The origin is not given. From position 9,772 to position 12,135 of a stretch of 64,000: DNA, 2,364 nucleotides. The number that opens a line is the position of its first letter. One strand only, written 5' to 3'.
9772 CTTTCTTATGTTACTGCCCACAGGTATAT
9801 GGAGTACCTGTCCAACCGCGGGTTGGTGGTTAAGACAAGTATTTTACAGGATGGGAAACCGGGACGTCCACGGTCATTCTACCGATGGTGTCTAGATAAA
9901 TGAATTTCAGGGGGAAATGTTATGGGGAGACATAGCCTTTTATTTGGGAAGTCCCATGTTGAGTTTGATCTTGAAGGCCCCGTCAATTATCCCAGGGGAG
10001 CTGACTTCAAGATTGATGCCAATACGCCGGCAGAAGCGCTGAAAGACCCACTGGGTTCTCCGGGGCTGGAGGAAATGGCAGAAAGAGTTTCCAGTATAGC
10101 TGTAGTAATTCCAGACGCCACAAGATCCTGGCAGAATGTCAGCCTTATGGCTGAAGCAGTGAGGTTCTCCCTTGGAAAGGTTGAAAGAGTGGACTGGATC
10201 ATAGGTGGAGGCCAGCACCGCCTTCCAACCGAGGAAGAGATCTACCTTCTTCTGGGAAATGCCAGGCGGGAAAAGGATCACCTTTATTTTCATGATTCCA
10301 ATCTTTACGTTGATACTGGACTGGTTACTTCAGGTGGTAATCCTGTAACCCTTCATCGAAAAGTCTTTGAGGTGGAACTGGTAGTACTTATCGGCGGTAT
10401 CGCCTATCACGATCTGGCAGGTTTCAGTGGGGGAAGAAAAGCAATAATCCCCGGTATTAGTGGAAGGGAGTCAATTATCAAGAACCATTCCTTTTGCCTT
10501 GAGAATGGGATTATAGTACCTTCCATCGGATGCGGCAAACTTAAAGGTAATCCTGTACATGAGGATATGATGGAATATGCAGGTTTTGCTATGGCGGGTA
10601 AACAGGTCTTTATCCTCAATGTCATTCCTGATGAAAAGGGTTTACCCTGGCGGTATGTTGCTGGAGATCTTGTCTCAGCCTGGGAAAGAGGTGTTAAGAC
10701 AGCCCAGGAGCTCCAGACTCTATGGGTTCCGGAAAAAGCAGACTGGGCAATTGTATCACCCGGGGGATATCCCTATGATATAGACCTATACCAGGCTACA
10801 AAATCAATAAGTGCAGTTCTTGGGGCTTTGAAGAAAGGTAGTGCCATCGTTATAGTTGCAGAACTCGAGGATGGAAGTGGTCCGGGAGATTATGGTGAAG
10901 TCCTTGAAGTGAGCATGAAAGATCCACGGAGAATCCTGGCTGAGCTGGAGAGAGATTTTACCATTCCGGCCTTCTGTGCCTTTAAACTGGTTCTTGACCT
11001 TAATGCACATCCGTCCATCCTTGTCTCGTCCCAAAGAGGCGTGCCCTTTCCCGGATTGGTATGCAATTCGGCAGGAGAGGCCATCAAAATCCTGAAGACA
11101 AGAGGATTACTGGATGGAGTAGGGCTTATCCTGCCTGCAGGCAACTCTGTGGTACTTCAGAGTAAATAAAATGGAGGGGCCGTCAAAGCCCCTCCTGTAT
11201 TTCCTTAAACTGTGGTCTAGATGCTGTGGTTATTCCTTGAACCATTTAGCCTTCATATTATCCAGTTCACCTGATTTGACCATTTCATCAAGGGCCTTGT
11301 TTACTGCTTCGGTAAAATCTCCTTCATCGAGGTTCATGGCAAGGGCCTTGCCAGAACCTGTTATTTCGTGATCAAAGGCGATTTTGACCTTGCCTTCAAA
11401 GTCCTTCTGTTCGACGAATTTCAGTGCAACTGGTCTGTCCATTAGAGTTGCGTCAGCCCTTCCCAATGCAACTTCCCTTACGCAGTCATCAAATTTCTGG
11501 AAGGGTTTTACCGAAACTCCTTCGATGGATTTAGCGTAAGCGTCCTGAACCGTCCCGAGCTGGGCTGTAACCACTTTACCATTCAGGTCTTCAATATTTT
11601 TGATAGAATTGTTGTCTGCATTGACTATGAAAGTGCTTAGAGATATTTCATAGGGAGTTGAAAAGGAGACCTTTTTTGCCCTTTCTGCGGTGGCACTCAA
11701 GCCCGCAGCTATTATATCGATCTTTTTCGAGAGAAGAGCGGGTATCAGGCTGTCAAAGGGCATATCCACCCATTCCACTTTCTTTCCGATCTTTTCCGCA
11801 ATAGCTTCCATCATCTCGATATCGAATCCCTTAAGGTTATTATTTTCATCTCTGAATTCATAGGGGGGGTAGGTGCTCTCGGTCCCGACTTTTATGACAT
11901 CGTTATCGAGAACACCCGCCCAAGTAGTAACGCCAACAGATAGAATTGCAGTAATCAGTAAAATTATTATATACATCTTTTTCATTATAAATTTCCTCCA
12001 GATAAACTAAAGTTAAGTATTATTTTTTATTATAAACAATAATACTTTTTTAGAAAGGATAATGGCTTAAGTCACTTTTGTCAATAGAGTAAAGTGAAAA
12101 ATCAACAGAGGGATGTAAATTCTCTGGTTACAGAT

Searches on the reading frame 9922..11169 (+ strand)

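Call 24: search_protein_families(library=pfam, proteins=[window:9922-11169:+], max_evalue=0.00001)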
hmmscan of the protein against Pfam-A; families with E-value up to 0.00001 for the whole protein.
window:9922-11169:+ (415 aa): 2 families
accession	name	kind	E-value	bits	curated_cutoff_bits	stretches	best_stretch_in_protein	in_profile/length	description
PF09861.14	Lar_N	-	4.6e-32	111.3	23.3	1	37-193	35-196/204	Lactate racemase N-terminal domain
PF21113.2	LarA_C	-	3.1e-10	40.6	25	1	271-341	4-73/152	Lactate racemase C-terminal domain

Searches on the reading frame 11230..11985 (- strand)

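Call 24: search_protein_families(library=pfam, proteins=[window:11230-11985:-], max_evalue=0.00001)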
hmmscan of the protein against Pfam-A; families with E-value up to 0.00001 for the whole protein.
window:11230-11985:- (251 aa): 3 families
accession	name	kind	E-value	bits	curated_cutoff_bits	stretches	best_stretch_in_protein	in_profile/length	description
PF00497.25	SBP_bac_3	-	2.2e-43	147.6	26.4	1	31-250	1-131/132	Bacterial extracellular solute-binding proteins, family 3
PF10613.14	Lig_chan-Glu_bd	-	4.6e-07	30.4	30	0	51-114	28-104/115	Ligated ion channel L-glutamate- and glycine-binding site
PF09084.16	NMT1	-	1e-06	29.2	20.5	0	101-153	59-110/216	NMT1/THI5 like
